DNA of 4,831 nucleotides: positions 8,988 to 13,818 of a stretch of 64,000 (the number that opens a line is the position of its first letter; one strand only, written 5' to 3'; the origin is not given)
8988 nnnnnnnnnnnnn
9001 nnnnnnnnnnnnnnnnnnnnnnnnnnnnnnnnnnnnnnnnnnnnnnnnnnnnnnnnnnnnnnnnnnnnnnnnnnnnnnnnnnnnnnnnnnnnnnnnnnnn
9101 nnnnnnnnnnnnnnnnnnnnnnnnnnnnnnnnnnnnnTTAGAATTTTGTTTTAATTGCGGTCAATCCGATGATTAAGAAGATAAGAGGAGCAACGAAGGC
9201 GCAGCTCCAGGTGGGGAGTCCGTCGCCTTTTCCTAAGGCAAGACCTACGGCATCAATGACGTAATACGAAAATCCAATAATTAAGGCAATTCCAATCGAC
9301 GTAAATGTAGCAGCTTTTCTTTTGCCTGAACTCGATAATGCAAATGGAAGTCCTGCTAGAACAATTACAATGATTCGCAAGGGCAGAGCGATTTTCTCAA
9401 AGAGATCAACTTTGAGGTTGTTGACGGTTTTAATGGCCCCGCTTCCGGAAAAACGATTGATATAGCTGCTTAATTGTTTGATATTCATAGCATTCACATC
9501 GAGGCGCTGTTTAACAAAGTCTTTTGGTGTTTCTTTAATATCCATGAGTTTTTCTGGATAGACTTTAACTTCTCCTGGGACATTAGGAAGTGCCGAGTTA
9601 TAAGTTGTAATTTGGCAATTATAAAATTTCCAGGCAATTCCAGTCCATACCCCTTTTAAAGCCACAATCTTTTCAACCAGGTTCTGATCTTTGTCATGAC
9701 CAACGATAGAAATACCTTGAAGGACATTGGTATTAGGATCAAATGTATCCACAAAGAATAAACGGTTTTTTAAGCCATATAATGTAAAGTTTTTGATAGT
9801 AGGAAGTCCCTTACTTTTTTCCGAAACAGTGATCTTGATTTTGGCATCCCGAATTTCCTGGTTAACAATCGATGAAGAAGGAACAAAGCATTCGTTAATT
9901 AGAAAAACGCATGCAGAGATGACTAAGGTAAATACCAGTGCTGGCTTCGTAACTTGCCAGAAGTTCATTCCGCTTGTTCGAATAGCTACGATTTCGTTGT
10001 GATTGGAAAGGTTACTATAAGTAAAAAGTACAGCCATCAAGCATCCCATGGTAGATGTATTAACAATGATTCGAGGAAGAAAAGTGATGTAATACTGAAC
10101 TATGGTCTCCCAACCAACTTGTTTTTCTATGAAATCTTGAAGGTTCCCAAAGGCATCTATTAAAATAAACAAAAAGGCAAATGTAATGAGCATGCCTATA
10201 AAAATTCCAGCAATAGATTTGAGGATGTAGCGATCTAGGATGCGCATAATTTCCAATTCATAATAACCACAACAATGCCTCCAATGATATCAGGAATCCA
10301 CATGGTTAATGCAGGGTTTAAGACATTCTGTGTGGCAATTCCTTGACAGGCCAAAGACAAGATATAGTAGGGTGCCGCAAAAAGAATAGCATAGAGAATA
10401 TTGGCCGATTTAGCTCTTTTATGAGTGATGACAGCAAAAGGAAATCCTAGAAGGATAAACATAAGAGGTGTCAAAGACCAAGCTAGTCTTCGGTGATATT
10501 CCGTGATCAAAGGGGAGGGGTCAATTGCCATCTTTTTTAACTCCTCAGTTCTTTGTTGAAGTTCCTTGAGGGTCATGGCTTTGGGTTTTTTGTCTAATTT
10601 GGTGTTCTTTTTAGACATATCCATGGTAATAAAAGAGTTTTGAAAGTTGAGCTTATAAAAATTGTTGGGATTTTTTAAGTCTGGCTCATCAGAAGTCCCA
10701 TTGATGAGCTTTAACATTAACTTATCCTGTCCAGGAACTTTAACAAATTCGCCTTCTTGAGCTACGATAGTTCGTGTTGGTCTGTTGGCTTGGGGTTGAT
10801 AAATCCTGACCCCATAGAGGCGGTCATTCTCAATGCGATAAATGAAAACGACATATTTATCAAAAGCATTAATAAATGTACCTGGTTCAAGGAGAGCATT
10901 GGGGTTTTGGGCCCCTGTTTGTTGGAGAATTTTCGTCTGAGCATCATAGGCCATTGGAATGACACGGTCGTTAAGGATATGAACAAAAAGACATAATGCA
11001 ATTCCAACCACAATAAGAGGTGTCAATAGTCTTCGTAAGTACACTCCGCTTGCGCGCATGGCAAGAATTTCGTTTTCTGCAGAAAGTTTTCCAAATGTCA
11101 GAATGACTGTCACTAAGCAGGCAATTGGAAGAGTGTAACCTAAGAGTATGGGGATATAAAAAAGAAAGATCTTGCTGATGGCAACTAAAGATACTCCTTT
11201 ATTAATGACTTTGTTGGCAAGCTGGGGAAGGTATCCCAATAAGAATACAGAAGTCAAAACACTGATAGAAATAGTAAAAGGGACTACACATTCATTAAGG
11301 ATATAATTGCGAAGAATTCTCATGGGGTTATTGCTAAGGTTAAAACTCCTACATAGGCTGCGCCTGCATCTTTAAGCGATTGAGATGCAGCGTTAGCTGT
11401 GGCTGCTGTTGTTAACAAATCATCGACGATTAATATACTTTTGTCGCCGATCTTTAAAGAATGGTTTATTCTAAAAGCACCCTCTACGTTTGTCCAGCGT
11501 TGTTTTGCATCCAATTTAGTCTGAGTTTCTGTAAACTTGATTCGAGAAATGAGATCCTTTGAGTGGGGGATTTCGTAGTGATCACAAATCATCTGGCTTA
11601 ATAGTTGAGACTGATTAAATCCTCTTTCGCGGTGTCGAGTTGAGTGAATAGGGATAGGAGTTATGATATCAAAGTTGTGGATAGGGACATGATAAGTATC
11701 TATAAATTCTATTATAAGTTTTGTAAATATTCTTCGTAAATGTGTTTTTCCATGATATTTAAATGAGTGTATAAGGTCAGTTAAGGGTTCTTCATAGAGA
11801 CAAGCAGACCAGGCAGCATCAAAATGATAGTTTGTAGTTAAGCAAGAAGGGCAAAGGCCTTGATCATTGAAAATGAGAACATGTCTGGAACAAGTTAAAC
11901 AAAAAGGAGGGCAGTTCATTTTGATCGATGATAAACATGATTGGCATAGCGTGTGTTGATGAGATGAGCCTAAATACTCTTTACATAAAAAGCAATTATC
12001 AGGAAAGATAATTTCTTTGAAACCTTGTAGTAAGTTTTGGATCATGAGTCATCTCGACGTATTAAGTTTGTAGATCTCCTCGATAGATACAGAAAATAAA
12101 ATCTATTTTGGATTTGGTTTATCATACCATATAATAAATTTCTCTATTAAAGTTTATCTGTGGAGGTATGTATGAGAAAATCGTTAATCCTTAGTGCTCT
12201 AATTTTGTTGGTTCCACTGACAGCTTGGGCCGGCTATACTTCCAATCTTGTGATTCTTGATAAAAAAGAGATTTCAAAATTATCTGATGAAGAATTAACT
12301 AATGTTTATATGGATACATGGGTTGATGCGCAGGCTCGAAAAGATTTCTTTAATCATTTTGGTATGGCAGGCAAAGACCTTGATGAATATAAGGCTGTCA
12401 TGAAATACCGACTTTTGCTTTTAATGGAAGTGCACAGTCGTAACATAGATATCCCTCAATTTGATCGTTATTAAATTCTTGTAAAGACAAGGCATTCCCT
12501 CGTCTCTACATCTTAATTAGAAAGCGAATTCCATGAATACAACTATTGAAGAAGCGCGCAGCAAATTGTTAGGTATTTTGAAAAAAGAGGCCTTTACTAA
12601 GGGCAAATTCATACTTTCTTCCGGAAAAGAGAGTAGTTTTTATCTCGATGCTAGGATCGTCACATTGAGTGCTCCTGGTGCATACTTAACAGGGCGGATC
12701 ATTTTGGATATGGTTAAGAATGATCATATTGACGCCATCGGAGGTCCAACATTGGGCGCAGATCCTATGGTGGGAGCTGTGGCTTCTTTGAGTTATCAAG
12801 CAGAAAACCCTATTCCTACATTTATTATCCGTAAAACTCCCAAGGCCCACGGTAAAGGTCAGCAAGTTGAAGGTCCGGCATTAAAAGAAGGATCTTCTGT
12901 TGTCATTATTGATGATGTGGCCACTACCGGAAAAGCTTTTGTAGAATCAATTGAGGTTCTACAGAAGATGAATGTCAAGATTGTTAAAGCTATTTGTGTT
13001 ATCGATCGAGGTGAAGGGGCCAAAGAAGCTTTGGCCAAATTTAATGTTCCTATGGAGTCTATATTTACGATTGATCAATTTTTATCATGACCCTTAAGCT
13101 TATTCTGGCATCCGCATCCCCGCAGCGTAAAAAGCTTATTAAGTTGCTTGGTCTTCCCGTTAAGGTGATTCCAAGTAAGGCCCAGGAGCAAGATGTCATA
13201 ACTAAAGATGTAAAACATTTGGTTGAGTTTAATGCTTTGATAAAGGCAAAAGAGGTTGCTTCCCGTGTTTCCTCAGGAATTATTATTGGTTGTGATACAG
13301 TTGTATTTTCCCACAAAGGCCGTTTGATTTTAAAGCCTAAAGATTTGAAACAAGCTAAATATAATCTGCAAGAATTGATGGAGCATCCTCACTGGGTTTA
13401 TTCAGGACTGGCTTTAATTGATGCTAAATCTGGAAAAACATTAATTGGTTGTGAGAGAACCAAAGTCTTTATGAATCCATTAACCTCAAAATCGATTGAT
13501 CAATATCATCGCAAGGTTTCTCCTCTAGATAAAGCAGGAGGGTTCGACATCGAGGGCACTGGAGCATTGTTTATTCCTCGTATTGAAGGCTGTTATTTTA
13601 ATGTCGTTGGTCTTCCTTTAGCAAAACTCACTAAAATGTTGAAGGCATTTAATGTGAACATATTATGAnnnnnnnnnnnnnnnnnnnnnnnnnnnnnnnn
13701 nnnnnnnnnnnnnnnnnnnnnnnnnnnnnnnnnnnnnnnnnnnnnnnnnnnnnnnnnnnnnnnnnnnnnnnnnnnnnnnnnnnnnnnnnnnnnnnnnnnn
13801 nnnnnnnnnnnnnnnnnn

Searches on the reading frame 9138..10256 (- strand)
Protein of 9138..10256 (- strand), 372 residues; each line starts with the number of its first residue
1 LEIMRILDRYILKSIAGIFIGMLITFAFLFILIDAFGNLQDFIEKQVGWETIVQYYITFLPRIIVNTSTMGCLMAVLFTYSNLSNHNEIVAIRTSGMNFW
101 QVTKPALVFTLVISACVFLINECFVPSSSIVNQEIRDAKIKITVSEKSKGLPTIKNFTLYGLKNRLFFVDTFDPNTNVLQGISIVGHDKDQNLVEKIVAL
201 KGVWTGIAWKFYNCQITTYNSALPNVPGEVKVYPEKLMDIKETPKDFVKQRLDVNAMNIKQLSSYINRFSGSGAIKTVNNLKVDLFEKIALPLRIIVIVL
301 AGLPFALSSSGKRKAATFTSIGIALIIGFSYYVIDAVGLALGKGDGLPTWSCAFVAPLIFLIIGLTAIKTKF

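Call 15: search_protein_families(library=pfam, proteins=[window:9138-10256:-], max_evalue=0.001)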
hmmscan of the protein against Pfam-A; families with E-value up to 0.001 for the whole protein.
window:9138-10256:- (372 aa): 1 family
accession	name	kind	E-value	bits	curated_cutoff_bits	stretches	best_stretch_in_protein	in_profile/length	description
PF03739.19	LptF_LptG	-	2.5e-70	237.7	27.9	1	9-368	1-351/353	Lipopolysaccharide export system permease LptF/LptG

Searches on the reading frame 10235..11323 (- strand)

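Call 15: search_protein_families(library=pfam, proteins=[window:10235-11323:-], max_evalue=0.001)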
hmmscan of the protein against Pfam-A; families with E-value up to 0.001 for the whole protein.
window:10235-11323:- (362 aa): 1 family
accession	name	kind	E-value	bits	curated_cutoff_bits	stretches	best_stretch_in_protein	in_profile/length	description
PF03739.19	LptF_LptG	-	1.5e-79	268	27.9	1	7-356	2-351/353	Lipopolysaccharide export system permease LptF/LptG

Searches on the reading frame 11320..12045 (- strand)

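Call 15: search_protein_families(library=pfam, proteins=[window:11320-12045:-], max_evalue=0.001)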
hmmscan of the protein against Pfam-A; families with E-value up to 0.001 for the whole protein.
window:11320-12045:- (241 aa): 2 families
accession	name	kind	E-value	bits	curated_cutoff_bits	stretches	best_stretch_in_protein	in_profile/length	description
PF18912.6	DZR_2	-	1.7e-08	34.6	27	1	11-69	3-56/56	Double zinc ribbon domain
PF00156.33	Pribosyltran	-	4.5e-05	23.2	26.3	1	188-237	79-123/158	Phosphoribosyl transferase domain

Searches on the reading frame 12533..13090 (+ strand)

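Call 15: search_protein_families(library=pfam, proteins=[window:12533-13090:+], max_evalue=0.001)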
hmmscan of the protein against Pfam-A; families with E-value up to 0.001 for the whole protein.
window:12533-13090:+ (185 aa): 2 families
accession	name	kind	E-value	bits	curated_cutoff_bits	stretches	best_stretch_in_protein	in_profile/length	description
PF00156.33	Pribosyltran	-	3.5e-14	52.9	26.3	1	57-168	23-135/158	Phosphoribosyl transferase domain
PF14681.12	UPRTase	-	5.2e-05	23.2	27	1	119-171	119-173/206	Uracil phosphoribosyltransferase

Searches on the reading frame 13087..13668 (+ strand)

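Call 15: search_protein_families(library=pfam, proteins=[window:13087-13668:+], max_evalue=0.001)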
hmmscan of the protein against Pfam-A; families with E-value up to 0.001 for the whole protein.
window:13087-13668:+ (193 aa): 1 family
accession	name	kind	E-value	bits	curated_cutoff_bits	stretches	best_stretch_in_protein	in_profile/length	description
PF02545.19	Maf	-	1.9e-48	165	27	1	4-187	1-186/187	Maf-like protein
